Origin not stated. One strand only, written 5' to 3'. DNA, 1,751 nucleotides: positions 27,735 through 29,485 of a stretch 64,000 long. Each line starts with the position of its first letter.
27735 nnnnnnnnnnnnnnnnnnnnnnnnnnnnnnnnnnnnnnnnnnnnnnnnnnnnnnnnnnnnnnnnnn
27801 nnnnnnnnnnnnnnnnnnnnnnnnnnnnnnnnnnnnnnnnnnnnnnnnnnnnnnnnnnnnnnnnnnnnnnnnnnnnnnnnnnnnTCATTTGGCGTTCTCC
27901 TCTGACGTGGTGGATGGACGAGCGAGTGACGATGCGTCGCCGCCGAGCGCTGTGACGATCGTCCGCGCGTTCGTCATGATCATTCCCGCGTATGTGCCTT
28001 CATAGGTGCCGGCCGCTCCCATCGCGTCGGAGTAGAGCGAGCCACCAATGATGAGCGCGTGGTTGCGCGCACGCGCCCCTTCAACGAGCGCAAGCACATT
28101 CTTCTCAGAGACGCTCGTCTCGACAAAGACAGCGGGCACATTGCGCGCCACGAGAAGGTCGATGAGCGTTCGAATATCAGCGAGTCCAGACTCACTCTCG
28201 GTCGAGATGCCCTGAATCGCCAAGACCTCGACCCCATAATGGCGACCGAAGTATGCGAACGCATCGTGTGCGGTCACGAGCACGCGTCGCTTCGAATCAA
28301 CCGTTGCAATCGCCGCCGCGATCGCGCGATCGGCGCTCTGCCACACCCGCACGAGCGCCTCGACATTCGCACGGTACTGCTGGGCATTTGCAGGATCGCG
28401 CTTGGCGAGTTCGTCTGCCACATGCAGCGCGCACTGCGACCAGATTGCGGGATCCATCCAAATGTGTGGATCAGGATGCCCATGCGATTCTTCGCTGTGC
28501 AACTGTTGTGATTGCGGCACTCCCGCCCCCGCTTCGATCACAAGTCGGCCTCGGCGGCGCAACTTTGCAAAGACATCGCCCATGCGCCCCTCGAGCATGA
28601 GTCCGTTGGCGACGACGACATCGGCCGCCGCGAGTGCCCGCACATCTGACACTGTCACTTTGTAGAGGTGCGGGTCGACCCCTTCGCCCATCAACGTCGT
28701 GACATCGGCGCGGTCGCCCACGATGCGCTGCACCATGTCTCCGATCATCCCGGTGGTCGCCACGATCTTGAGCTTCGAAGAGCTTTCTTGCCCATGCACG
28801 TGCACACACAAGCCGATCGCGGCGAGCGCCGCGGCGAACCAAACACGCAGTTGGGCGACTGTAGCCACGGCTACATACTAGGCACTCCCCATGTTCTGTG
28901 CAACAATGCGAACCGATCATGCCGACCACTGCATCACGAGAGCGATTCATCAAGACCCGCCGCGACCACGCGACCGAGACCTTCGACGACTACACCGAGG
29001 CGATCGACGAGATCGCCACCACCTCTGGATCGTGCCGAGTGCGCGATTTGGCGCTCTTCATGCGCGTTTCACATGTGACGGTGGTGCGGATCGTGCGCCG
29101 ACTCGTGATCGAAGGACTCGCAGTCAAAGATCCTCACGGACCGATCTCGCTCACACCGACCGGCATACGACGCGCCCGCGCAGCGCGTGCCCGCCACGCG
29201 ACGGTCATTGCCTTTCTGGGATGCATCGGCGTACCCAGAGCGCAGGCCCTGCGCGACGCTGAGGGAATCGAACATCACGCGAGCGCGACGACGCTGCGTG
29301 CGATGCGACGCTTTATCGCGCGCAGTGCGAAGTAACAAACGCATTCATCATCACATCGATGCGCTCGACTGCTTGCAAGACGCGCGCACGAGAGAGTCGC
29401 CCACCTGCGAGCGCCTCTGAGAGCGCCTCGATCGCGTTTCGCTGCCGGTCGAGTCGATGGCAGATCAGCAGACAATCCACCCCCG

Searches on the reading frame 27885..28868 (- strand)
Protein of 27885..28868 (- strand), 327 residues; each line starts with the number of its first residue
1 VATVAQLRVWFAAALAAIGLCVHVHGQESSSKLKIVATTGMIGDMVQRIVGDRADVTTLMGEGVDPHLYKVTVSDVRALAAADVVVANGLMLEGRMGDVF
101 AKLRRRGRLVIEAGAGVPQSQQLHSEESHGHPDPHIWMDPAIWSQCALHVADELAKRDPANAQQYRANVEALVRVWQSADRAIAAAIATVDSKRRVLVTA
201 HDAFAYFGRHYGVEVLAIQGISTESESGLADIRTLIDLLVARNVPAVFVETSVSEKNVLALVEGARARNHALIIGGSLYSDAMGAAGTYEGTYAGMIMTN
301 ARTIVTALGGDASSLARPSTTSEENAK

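Call 3: search_protein_families(library=pfam, proteins=[window:27885-28868:-], max_evalue=1)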
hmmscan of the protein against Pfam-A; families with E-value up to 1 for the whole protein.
window:27885-28868:- (327 aa): 3 families
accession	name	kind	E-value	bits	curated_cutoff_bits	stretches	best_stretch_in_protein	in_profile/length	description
PF01297.22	ZnuA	-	1.3e-76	258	29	1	35-307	1-263/263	Zinc-uptake complex component A periplasmic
PF14011.11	ESX-1_EspG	-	0.004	17.2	27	1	145-225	35-117/245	EspG family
PF22313.1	DIP0205-like_N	-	0.1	13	27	1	157-185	27-55/57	DIP0205-like, N-terminal domain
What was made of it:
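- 27885..28868 (-): TroA-like periplasmic metal-binding protein (327 aa, with signal peptide). Its candidate ligand motifs read His-His-His-Asp. PF01297, E 1.3e-76 (call 3).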

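Call 61: search_solved_structures(query=window:27885-28868:-, max_evalue=1e-10, show_alignments=1)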
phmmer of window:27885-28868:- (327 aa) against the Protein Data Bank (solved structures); distinct sequences matched with E-value up to 1e-10: 52.
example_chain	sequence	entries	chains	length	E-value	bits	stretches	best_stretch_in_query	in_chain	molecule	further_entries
1toa_A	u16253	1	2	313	6.3e-69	235.8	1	30-308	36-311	PROTEIN (PERIPLASMIC BINDING PROTEIN TROA)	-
1k0f_A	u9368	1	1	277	1.2e-68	234.9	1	34-308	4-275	Periplasmic zinc-binding protein troA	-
5kzj_A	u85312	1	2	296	4.6e-37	131.2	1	30-309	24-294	Periplasmic solute binding protein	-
8svc_A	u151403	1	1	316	2.4e-35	125.6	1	26-308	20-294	Metal ABC transporter substrate-binding protein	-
3mfq_A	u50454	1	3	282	7.6e-35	123.9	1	28-306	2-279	High-affinity zinc uptake system protein znuA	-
5w56_A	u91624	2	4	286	1.7e-34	122.8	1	32-309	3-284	Periplasmic solute binding protein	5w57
4utp_A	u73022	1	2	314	1.8e-32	116.2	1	6-305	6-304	MANGANESE ABC TRANSPORTER SUBSTRATE-BINDING LIPOPROTEIN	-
4uto_A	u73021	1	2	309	4.4e-32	114.8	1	6-278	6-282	MANGANESE ABC TRANSPORTER SUBSTRATE-BINDING LIPOPROTEIN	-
4oxq_A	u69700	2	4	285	8.9e-32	113.8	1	26-305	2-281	Manganese ABC transporter, periplasmic-binding protein SitA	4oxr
1psz_A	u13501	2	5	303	2.5e-31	112.4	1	28-302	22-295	PROTEIN (SURFACE ANTIGEN PSAA) | MANGANESE ABC TRANSPORTER SUBSTRATE-BINDING LIPOPROTEIN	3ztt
4irm_A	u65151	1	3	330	4.6e-31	111.5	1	21-308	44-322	Mn transporter; MntC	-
3ujp_A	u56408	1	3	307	6.2e-31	111.1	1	21-308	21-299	Mn transporter subunit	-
1xvl_A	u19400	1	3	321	7.3e-31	110.8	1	21-308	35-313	Mn transporter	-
3zk7_A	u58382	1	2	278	2.4e-30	109.2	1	32-302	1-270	MANGANESE ABC TRANSPORTER SUBSTRATE-BINDING LIPOPROTEIN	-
3zk8_A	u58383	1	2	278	2.4e-30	109.2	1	32-302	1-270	MANGANESE ABC TRANSPORTER SUBSTRATE-BINDING LIPOPROTEIN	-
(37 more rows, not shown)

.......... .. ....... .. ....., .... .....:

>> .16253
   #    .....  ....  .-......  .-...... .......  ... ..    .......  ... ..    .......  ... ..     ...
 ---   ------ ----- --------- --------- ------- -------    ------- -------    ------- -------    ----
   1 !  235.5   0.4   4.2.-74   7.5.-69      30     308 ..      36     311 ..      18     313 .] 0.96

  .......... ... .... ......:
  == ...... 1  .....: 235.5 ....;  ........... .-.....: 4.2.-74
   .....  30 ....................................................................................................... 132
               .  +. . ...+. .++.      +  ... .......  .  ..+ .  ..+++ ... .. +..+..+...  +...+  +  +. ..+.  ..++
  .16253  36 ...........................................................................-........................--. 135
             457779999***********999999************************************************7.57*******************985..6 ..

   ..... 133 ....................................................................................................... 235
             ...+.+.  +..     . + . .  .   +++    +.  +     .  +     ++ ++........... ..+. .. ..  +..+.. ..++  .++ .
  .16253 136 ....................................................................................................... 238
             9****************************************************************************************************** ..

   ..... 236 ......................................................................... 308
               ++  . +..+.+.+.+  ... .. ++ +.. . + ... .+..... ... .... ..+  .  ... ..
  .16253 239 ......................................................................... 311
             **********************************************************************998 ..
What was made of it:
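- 27885..28868 (-): T. pallidum TroA 1toa, E 6e-69, 236 bits vs 131 bits for the next hit (call 61).
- On tro operon (troABCDR): 1toa/1k0f E about 1e-68, 235-236 bits, vs 131 bits for the next structure (call 61).
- The operon has a TroA-like SBP (call 61), as in troABCDR, where TroR follows TroD.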

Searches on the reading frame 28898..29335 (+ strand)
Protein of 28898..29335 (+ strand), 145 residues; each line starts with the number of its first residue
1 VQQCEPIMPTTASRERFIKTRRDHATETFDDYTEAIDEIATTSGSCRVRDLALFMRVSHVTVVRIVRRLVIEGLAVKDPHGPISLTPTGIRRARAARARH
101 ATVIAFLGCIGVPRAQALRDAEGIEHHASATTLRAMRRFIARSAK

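Call 3: search_protein_families(library=pfam, proteins=[window:28898-29335:+], max_evalue=1)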
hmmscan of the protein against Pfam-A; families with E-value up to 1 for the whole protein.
window:28898-29335:+ (145 aa): 7 families
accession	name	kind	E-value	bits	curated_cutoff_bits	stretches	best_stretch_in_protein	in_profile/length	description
PF02742.21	Fe_dep_repr_C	-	8.9e-09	35.7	27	1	86-141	1-57/70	Iron dependent repressor, metal binding and dimerisation domain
PF12802.13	MarR_2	-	0.00039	20.9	27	1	36-77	11-52/61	MarR family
PF01047.28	MarR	-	0.0015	18.8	24.6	1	42-74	14-46/59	MarR family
PF25213.1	HVO_A0261_N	-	0.002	18.4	35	1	42-97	21-75/86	HVO_A0261 N-terminal domain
PF01325.25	Fe_dep_repress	-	0.0051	17.4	26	1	26-76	3-53/60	Iron dependent repressor, N-terminal DNA binding domain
PF10045.14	DUF2280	-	0.064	13.8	24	1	2-53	40-91/103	Uncharacterized conserved protein (DUF2280)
PF13542.12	HTH_Tnp_ISL3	-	0.099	12.6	27.4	1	39-70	20-51/51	Helix-turn-helix domain of transposase family ISL3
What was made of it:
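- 28919..29335 (+): Free-standing MntR-type regulator (138 aa from ATG 28919), divergent from the operon. PF02742, E 8.9e-9 (call 3).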

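Call 4: search_protein_families(library=ncbifam, proteins=[window:28898-29335:+], max_evalue=1)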
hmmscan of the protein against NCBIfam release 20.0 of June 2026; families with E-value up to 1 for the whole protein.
window:28898-29335:+ (145 aa): 7 families
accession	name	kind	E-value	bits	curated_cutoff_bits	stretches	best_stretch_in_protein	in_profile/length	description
NF008273.0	PRK11050.1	equivalog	8.7e-40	135.9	153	1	4-143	13-152/156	manganese-binding transcriptional regulator MntR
NF003025.0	PRK03902.1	equivalog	8e-16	58.3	138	1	25-140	2-117/142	transcriptional regulator MntR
NF007316.0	PRK09802.1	equivalog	0.013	14.7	351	1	36-78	22-64/269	DeoR family transcriptional regulator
NF040890.1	trans_reg_YgbI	equivalog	0.015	14.8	400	1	36-141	10-113/253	DNA-binding transcriptional repressor YgbI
NF040755.1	AgaR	equivalog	0.015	14.4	260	1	34-85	10-60/256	transcriptional repressor AgaR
NF053609.1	Sul12a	equivalog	0.021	15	150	1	38-86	12-60/103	Sul12a family chromatin-organizing protein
NF047407.1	TransRegMntRTherm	equivalog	0.064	12.9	350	1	45-130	32-118/227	manganese-dependent transcriptional regulator MntR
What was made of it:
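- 28919..29335 (+): NCBIfam NF008273 MntR, E 8.7e-40, 135.9 bits (cut-off 153) (call 4).
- On MntR (enterobacterial type), for the divergent gene 28919-29335: E 8.7e-40 with full-length alignment, but 135.9 bits is below the cut-off of 153 (call 4).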
